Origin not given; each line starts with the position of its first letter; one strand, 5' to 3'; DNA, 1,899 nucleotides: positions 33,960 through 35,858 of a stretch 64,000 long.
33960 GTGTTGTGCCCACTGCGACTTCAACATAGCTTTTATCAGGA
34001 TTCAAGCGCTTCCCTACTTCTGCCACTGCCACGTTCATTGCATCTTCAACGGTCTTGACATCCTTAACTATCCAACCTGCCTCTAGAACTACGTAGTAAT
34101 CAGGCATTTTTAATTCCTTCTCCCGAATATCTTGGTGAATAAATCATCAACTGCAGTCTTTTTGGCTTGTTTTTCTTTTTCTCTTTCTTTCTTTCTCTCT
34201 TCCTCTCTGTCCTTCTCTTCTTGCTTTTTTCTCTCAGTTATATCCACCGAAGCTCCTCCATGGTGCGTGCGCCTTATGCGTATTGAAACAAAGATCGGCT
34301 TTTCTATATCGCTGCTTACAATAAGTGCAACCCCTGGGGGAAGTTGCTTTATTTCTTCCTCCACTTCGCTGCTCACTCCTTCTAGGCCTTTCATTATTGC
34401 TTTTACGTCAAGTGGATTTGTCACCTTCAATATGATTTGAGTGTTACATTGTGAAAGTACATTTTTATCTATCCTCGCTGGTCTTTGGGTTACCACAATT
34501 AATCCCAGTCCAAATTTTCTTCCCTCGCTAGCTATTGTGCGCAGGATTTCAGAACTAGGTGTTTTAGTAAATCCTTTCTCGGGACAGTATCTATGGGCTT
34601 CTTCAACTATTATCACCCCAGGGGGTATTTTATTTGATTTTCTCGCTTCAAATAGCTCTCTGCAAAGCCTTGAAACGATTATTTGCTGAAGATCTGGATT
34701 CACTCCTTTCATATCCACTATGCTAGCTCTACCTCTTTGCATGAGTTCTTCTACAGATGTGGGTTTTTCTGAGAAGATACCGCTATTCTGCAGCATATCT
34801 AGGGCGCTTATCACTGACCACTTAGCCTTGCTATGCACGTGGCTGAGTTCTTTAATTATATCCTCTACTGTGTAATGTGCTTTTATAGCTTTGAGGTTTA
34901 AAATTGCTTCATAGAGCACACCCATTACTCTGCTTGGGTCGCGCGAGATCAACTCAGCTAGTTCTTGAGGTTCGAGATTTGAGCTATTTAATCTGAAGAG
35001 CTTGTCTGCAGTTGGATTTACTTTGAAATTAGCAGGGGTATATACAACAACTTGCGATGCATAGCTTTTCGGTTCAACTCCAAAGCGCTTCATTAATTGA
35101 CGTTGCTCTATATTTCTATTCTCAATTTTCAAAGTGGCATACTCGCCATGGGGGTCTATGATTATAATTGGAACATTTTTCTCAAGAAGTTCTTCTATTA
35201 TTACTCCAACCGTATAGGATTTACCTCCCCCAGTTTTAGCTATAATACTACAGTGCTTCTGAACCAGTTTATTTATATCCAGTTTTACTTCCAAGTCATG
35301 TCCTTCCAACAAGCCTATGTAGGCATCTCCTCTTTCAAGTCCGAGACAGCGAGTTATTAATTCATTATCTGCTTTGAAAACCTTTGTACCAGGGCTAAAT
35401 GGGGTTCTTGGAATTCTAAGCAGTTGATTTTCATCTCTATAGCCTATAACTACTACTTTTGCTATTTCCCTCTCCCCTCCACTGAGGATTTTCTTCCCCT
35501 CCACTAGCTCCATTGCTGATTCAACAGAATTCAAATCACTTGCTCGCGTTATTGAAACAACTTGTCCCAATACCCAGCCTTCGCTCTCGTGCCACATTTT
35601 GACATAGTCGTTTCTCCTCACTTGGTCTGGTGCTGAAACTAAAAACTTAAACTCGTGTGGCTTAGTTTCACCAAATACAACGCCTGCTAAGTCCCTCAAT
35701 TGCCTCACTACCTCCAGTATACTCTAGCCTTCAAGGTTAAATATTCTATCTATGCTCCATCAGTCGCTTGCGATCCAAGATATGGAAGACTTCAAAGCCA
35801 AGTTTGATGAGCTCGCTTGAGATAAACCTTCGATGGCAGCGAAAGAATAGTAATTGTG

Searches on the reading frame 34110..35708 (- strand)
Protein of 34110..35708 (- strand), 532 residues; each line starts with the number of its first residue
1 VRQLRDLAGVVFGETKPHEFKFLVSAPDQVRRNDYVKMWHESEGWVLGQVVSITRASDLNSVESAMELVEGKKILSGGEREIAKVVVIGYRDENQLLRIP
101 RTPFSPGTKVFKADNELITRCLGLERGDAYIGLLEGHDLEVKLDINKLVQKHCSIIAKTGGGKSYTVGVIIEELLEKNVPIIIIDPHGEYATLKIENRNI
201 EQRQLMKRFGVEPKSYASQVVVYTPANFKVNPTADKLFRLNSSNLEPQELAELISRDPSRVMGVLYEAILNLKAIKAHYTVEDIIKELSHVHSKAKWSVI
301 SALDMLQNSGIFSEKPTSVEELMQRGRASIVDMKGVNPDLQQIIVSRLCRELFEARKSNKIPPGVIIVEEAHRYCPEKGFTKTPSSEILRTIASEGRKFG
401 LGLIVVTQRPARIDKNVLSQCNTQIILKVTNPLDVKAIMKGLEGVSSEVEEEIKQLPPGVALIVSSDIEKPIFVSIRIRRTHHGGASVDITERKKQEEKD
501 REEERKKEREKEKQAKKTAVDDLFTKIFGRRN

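Call 3: search_protein_families(library=pfam, proteins=[window:34110-35708:-], max_evalue=0.01)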
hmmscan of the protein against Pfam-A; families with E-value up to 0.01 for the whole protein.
window:34110-35708:- (532 aa): 9 families
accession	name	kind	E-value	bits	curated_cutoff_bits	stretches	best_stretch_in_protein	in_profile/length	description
PF01935.23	DUF87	-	1.2e-44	153.5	23.2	1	130-351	2-219/220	Helicase HerA, central domain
PF09378.16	HAS-barrel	-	1.5e-08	35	25.2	1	9-92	2-89/90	HAS barrel domain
PF05872.18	HerA_C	-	8e-06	25.2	22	1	147-463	18-361/502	Helicase HerA-like C-terminal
PF00004.35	AAA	-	8.7e-06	26.6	21.2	1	346-426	43-128/131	ATPase family associated with various cellular activities (AAA)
PF02534.20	T4SS-DNA_transf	-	2.9e-05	23.6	20.1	1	150-215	44-104/468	Type IV secretory system Conjugative DNA transfer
PF12846.13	AAA_10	-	5.6e-05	22.8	27.5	1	150-194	21-65/362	AAA-like domain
PF10412.15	TrwB_AAD_bind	-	0.00069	19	20.5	0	147-191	12-56/387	Type IV secretion-system coupling protein DNA-binding domain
PF13401.12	AAA_22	-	0.0033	18.2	27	0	339-409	66-124/130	AAA domain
PF05707.18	Zot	-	0.0035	17.3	20.3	1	333-423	60-141/197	Zonular occludens toxin (Zot)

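Call 4: search_protein_families(library=ncbifam, proteins=[window:34110-35708:-], max_evalue=0.01)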
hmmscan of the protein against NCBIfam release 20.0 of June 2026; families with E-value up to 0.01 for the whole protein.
window:34110-35708:- (532 aa): 11 families
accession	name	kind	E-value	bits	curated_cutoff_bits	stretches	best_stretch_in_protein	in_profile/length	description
NF040819.1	helicase_HerA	equivalog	1.2e-54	185.9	970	2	363-513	403-554/561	DNA double-strand break repair helicase HerA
NF040937.1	HerA_Thermprot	equivalog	9.8e-50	169.4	800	1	9-500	4-485/487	DNA double-strand break repair helicase HerA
NF042944.1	HerA_antiphage_2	equivalog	1.1e-30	107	850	2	329-495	380-561/576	anti-phage-associated helicase HerA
NF042943.1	HerA_antiphage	equivalog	3.6e-29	101.8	800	2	327-477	395-550/566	anti-phage-associated helicase HerA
NF053655.1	CedD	equivalog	7.1e-29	100.8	600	2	265-477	310-526/527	DNA-translocating ATPase CedD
NF033849.1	ser_rich_anae_1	subfamily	1.2e-07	29.5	650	1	359-442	1014-1103/1163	serine-rich protein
NF045975.1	VirB4_plasma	equivalog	4.9e-06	24.5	590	1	153-194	518-559/894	Mbov_0397 family ICE element conjugal transfer ATPase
NF045971.1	conju_CD1110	equivalog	0.00015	20.2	325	1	142-193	407-459/752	VirB4-like conjugal transfer ATPase, CD1110 family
TIGR03928.1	T7_EssCb_Firm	equivalog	0.00082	17.1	778.4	1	391-440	604-654/1296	type VII secretion protein EssC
TIGR03743.1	SXT_TraD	subfamily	0.003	16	366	1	127-195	153-220/636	conjugative transfer system coupling protein TraD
TIGR02746.1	TraC-F-type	equivalog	0.0039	15.2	567.05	0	154-191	434-471/800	type IV secretion system protein TraC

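Call 8: find_homologous_proteins(query=window:34110-35708:-, max_evalue=1e-10)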
Query window:34110-35708:- (532 aa): 4061 proteins with E <= 1e-10 among 8000 candidates; the best 120 are listed.
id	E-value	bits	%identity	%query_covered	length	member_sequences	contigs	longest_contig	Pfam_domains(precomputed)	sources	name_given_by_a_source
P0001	0.0e+0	1167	100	100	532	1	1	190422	PF01935.24,PF09378.17,PF05872.19,PF00004.36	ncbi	ncbi:MAG: ATP-binding protein [Methanocellales archaeon]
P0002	4.9e-287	971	84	99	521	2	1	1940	PF01935.24,PF09378.17,PF05872.19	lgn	-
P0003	1.1e-285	966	82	99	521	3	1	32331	PF01935.24,PF09378.17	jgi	jgi:DNA helicase HerA-like ATPase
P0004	3.8e-283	958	81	99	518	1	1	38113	PF01935.24,PF09378.17,PF05872.19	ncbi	-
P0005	1.5e-270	916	77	99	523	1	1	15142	PF01935.24,PF09378.17,PF05872.19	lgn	-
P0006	8.9e-195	666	56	99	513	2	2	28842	PF01935.24,PF09378.17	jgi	-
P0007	1.5e-194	666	59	92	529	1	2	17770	PF01935.24,PF09378.17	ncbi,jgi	-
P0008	2.2e-194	665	58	92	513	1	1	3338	PF01935.24,PF09378.17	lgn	-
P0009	4.2e-193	661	55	99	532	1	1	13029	PF01935.24,PF09378.17,PF05872.19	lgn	-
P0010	5.7e-193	660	58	93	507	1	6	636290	PF01935.24,PF09378.17,PF12846.14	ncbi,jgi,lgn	jgi:hypothetical protein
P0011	1.3e-192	659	59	92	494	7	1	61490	PF01935.24,PF09378.17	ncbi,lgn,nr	ncbi:MAG: ATP-binding protein [Methanocellales archaeon]|nr:ATP-binding protein [Methanocellales arc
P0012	1.9e-192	659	55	99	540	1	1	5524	PF01935.24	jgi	jgi:DNA helicase HerA-like ATPase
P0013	6.0e-192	657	56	99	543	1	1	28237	PF01935.24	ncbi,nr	ncbi:MAG: ATP-binding protein [Candidatus Methanoperedens sp.]|nr:ATP-binding protein [Candidatus Me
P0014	1.1e-191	656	57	99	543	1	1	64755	PF01935.24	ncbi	-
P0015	2.1e-191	655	58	97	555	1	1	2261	PF01935.24,PF12846.14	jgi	jgi:DNA helicase HerA-like ATPase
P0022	2.0e-190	652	54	99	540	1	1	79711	PF01935.24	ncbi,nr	ncbi:MAG: DUF87 domain-containing protein [ANME-2 cluster archaeon]|nr:DUF87 domain-containing prote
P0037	5.1e-189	647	57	94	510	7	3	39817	PF01935.24,PF09378.17,PF05872.19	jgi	-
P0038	6.3e-189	647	55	99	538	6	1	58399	PF01935.24,PF09378.17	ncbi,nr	ncbi:MAG: ATP-binding protein [ANME-2 cluster archaeon]|nr:ATP-binding protein [ANME-2 cluster archa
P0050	7.1e-188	644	54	99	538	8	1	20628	PF01935.24,PF09378.17,PF12846.14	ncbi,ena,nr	ncbi:MAG: ATP-binding protein [Methanosarcinales archaeon]|nr:ATP-binding protein [Methanosarcinales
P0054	1.1e-187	643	53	99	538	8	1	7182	PF01935.24,PF09378.17,PF12846.14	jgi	jgi:DNA helicase HerA-like ATPase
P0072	3.6e-186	638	57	93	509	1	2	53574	PF01935.24,PF05872.19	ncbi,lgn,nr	ncbi:MAG: ATP-binding protein [Halobacteriota archaeon]|nr:ATP-binding protein [Halobacteriota archa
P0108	3.7e-183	628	54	99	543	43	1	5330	PF01935.24,PF09378.17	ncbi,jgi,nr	ncbi:MAG: hypothetical protein C5S41_04000 [Candidatus Methanomarinus sp.]|nr:MAG: hypothetical prot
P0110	3.9e-183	628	57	91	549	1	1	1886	PF01935.24,PF09378.17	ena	-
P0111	4.7e-183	628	54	99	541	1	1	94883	PF01935.24,PF09378.17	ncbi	ncbi:MAG: helicase HerA domain-containing protein [Methanosarcinales archaeon]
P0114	5.3e-183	628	54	99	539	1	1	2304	PF01935.24,PF09378.17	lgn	-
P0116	6.8e-183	627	54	99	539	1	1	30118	PF01935.24,PF09378.17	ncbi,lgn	-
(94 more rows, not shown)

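Call 9: find_related_loci(query=window:34110-35708:-, collection=genome_contigs, flank=8000)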
Query window:34110-35708:- (532 aa) in genome_contigs; peptide patterns used: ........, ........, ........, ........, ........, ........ (x = any residue, [..] = any of these).
250 stretches matched a pattern; 49 encode a relative of the query (tblastn E <= 1e-3); 49 distinct loci.
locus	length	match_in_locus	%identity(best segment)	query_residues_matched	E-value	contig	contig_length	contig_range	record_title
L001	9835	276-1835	81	2-532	0e+0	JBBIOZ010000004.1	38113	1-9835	MAG: Methanocellales archaeon isolate TCS170221_bin_291 NODE_230_length_38113_cov_4.284408, whole genome shotgun sequenc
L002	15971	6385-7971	76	1-531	0e+0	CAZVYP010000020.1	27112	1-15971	MAG TPA_asm: uncultured Methanocellales archaeon isolate binchicken_co383_63 genome assembly, contig: NODE_359_length_27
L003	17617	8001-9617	57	5-531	0e+0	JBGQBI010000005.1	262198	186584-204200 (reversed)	MAG: Candidatus Methanoperedens sp. isolate OBJ2_061818_130_10 k141_1114127_length_262198_cov_1346.2152, whole genome sh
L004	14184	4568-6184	56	5-531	0e+0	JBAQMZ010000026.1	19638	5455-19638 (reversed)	MAG: Candidatus Methanoperedens sp. isolate MFD12050_ilm_asm_bin25 k127_3058, whole genome shotgun sequence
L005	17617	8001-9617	56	5-531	0e+0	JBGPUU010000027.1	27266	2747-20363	MAG: Candidatus Methanoperedens sp. isolate OBJ1_062018_110_35 k141_724944_length_27266_cov_18.9802, whole genome shotgu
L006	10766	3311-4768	59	5-490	0e+0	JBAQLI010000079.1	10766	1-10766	MAG: Candidatus Methanoperedens sp. isolate MFD12032_ilm_asm_bin13 k127_16694, whole genome shotgun sequence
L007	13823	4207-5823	56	5-531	0e+0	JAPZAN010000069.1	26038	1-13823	MAG: Candidatus Methanoperedens sp. isolate SRVP18_hole-7m-from-trench_1_80cm_43_82 SRVP18_hole-7m-from-trench_1_80cm_sc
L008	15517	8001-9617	56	5-531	0e+0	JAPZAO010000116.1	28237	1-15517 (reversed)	MAG: Candidatus Methanoperedens sp. isolate SR-VP_26_10_2019_2_100cm_44_46 SR-VP_26_10_2019_2_100cm_scaffold_3526, whole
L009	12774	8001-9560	57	5-519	0e+0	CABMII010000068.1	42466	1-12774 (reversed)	uncultured archaeon isolate LFW-280_4 genome assembly, contig: LFW2804_16, whole genome shotgun sequence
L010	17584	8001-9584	56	4-528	0e+0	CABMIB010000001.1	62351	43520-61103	uncultured archaeon isolate LFW-280_3_1 genome assembly, contig: LFW28031_1, whole genome shotgun sequence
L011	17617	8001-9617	56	5-531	0e+0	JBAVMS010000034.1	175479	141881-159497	MAG: Candidatus Methanoperedens sp. isolate MFD03797_ilm_asm_bin16 k127_102740, whole genome shotgun sequence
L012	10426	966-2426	59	4-490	0e+0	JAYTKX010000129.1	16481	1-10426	MAG: Methanobacteriota archaeon isolate GFS_3223 GFS_3223_128, whole genome shotgun sequence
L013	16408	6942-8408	59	4-492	0e+0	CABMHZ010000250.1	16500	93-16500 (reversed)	uncultured archaeon isolate LFW-280_2_2 genome assembly, contig: LFW28022_55, whole genome shotgun sequence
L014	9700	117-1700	56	4-528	0e+0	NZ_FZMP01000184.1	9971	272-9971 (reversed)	Candidatus Methanoperedens nitroreducens isolate Mnv1, whole genome shotgun sequence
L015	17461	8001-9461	58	4-490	0e+0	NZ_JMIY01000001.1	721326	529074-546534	Candidatus Methanoperedens nitroreducens strain ANME-2d ANME2D_Contig_1.1, whole genome shotgun sequence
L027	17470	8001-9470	58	1-490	0e+0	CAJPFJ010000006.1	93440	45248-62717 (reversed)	Methanosarcinales archaeon isolate METP1 genome assembly, contig: CONTIG_6, whole genome shotgun sequence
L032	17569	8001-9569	54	9-531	0e+0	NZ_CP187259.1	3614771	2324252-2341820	Methanocella sp. MCL-LM chromosome, complete genome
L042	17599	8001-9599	52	9-528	3e-179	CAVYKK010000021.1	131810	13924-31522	MAG: uncultured Methanocellaceae archaeon isolate MFD05674.bin.2.161 genome assembly, contig: contig_37846, whole genome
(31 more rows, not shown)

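Call 12: search_protein_families(library=pfam, proteins=[L015:9794-11059:+, L003:9623-10894:+, L027:9821-11101:+, L032:9574-9855:+, L042:9613-9894:+, L002:5680-6144:+, L002:4694-5680:+, L032:7148-7774:-, L042:9994-10404:+, L015:7201-7902:-], max_evalue=0.01)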
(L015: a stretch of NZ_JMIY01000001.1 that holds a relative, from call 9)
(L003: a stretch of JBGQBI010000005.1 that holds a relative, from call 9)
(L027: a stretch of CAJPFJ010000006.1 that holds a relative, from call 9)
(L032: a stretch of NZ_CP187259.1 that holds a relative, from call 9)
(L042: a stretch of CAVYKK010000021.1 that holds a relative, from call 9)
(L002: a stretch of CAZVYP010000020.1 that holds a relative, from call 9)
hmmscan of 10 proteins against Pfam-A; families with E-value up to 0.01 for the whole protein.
L015:9794-11059:+ (421 aa): 1 family
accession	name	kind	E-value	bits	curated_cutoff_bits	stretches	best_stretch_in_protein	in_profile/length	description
PF01964.24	ThiC_Rad_SAM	-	1.4e-183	610.9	25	1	3-416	1-419/420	Radical SAM ThiC family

L003:9623-10894:+ (423 aa): 1 family
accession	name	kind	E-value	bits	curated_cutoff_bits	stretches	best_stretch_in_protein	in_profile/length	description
PF01964.24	ThiC_Rad_SAM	-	4.4e-185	615.8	25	1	3-416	1-419/420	Radical SAM ThiC family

L027:9821-11101:+ (426 aa): 1 family
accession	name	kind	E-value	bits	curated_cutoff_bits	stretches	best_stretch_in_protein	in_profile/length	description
PF01964.24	ThiC_Rad_SAM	-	6.2e-182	605.5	25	1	3-416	1-419/420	Radical SAM ThiC family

L032:9574-9855:+ (93 aa): 1 family
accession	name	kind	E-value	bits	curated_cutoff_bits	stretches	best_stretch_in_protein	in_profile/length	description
PF04010.18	DUF357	-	1e-29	102.8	29.4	1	11-83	1-73/73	Protein of unknown function (DUF357)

L042:9613-9894:+ (93 aa): 1 family
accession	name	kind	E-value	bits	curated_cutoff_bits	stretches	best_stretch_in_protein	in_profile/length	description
PF04010.18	DUF357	-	2.1e-29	101.8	29.4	1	11-83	1-73/73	Protein of unknown function (DUF357)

L002:5680-6144:+ (154 aa): 0 families

L002:4694-5680:+ (328 aa): 4 families
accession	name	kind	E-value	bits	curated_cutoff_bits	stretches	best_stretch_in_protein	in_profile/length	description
PF13175.12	AAA_15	-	1.7e-16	61.2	32.1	2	9-138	4-92/374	AAA ATPase domain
PF13304.12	AAA_21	-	2e-13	51.5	27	2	181-273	220-303/304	AAA domain, putative AbiEii toxin, Type IV TA system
PF02463.25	SMC_N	-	3.2e-06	27.2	40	1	8-75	2-67/220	RecF/RecN/SMC N terminal domain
PF13476.12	AAA_23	-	0.00024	22.2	27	1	10-50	1-42/201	AAA domain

L032:7148-7774:- (208 aa): 1 family
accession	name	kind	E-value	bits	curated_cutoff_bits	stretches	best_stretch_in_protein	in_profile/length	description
PF14054.11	DUF4249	-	0.0033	17.5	28.5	1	78-139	46-107/269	Domain of unknown function (DUF4249)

L042:9994-10404:+ (136 aa): 0 families

L015:7201-7902:- (233 aa): 3 families
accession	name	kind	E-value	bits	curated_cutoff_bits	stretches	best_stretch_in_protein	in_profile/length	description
PF04012.17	PspA_IM30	-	4.1e-23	82.6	33.9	1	3-232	2-219/220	PspA/IM30 family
PF06858.20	NOG1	-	0.0036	17.5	27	0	23-49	21-47/58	Nucleolar GTP-binding protein 1 (NOG1)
PF03357.26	Snf7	-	0.0099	16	27.3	0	49-147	5-102/171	Snf7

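Call 17: search_solved_structures(query=window:34110-35708:-, max_evalue=0.001, show_alignments=1)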
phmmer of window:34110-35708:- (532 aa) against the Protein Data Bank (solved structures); distinct sequences matched with E-value up to 0.001: 11.
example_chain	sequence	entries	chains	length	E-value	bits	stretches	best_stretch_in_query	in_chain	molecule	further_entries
4d2i_A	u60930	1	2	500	2.4e-41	145.3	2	307-486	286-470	HERA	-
9x1l_A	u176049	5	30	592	9.5e-40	140.1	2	362-512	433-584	DNA helicase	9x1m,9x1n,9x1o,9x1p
8xau_A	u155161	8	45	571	2.7e-25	92.4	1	324-490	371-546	ATP-binding protein | HerA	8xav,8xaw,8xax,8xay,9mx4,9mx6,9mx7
9c1m_M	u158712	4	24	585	4.4e-23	85.1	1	323-485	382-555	ATP-binding protein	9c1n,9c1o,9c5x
8j4u_M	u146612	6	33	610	2e-20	76.4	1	329-480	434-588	Nucleoside triphosphate hydrolase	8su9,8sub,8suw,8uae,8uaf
8ziq_M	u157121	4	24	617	3.3e-20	75.6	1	321-465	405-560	HerA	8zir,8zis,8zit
8yho_A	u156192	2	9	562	5.7e-20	74.8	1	329-475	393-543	DUF87 domain-containing protein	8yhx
8wiv_A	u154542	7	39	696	9e-19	70.9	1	329-473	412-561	Helicase HerA central domain-containing protein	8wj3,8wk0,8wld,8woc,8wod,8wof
7f6d_B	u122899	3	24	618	3.1e-07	32.8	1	324-475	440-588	HerA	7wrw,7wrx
8wet_A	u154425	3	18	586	5.2e-07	32.1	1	351-483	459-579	TdpA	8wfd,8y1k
11kk_A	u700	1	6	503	1.1e-05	27.7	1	148-467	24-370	HerA like helicase YjgR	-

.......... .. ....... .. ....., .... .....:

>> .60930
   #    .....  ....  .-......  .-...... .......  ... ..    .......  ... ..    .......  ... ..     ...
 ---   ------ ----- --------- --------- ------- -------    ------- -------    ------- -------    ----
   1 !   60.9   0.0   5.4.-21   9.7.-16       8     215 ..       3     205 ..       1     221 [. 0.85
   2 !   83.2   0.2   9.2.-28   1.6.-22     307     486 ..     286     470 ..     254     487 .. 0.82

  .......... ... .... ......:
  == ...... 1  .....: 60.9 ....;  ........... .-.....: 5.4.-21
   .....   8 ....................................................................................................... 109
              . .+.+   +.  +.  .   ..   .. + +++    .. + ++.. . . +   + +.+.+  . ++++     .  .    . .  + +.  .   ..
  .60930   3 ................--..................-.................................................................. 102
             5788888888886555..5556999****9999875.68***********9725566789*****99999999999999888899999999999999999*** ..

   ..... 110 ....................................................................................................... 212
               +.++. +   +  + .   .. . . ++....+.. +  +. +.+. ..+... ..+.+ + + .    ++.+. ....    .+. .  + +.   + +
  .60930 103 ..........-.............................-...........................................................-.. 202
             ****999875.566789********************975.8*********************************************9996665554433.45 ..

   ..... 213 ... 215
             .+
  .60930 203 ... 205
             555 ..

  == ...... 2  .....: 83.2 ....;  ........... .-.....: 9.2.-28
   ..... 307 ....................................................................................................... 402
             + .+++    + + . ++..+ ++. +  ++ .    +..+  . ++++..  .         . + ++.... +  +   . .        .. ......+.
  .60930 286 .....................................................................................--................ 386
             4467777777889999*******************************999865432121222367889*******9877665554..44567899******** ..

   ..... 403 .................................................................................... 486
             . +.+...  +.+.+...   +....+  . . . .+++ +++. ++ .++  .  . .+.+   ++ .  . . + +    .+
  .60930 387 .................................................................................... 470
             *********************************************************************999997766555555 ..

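Call 18: search_protein_families(library=padloc, proteins=[window:34110-35708:-, L002:5680-6144:+, L002:4694-5680:+], max_evalue=0.01)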
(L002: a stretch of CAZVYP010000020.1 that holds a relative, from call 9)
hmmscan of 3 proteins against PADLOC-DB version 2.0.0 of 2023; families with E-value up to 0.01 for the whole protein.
window:34110-35708:- (532 aa): 18 families
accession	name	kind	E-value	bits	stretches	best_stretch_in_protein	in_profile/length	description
PDLC04105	HerA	-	2.7e-50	169.5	2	218-504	287-563/576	-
PDLC04103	HerA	-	2.5e-39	133.1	2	132-314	154-333/579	-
PDLC04102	HerA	-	2.1e-38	130.1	2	320-482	459-625/654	-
PDLC04140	mad8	-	1.1e-32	111.8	1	141-489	20-312/314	mads_8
PDLC02185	HerA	-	9.1e-32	108.5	2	327-477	407-562/585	-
PDLC04098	HerA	-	4.2e-31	106.2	2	323-477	481-647/686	-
PDLC01055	HerA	-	5.4e-31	106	2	313-479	370-527/532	Type III coevolved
PDLC04100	HerA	-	2.9e-30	103.5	2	328-487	402-564/580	-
PDLC02188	HerA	-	8.6e-30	102.1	2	330-500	381-566/578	-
PDLC04106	HerA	-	7.6e-28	95.4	2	326-483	469-633/667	-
PDLC04104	HerA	-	6.1e-21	72.6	1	329-498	183-358/379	-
PDLC04097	HerA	-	7e-21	72.5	2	327-490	433-605/618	-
PDLC02684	DndH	-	3.4e-12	42.7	1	145-465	1362-1699/1715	DndH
PDLC04101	HerA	-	7.1e-11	39.5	1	143-196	161-215/400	-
PDLC04107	HerA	-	3e-10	37.6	1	143-198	162-218/306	-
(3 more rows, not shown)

L002:5680-6144:+ (154 aa): 0 families

L002:4694-5680:+ (328 aa): 90 families (the best 25 are shown)
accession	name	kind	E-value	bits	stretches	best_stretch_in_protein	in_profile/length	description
PDLC04175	HEC-01A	-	7.6e-17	59.4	2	7-71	5-68/363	-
PDLC02336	AbiLi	-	1.1e-16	59.4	2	10-87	4-88/340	AbiLi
PDLC02915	ATPase-Toprim_I-B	-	4e-16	56.9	2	9-61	4-52/623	-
PDLC04570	PDC-M31A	-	5.9e-16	56.6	1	9-52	3-46/395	-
PDLC04182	HEC-01A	-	4.3e-15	53.6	2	214-313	290-387/406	-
PDLC03878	NsnB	-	4.5e-15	54.3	1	8-300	2-314/345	-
PDLC02980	AriA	-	6.7e-14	50.5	2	127-273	166-303/304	-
PDLC04184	HEC-01A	-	1.1e-13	49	2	8-52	2-46/464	-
PDLC02979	AriA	-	1.2e-13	49.7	2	10-96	5-87/373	-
PDLC00062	GajA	-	1.9e-13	47.8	2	9-49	4-44/639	AAA ATPase domain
PDLC00067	GajA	-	2e-13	47.7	2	6-49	3-46/604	AAA ATPase domain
PDLC04177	HEC-01A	-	1.2e-12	45.5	2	7-52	4-51/393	-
PDLC00102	GajA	-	9.7e-12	42.1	2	8-52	3-48/532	AAA ATPase domain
PDLC04392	PDC-M07A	-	1e-11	42.6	1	8-52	2-46/432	-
PDLC04609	PDC-M38A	-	1.9e-11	41.8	2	8-72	2-67/371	-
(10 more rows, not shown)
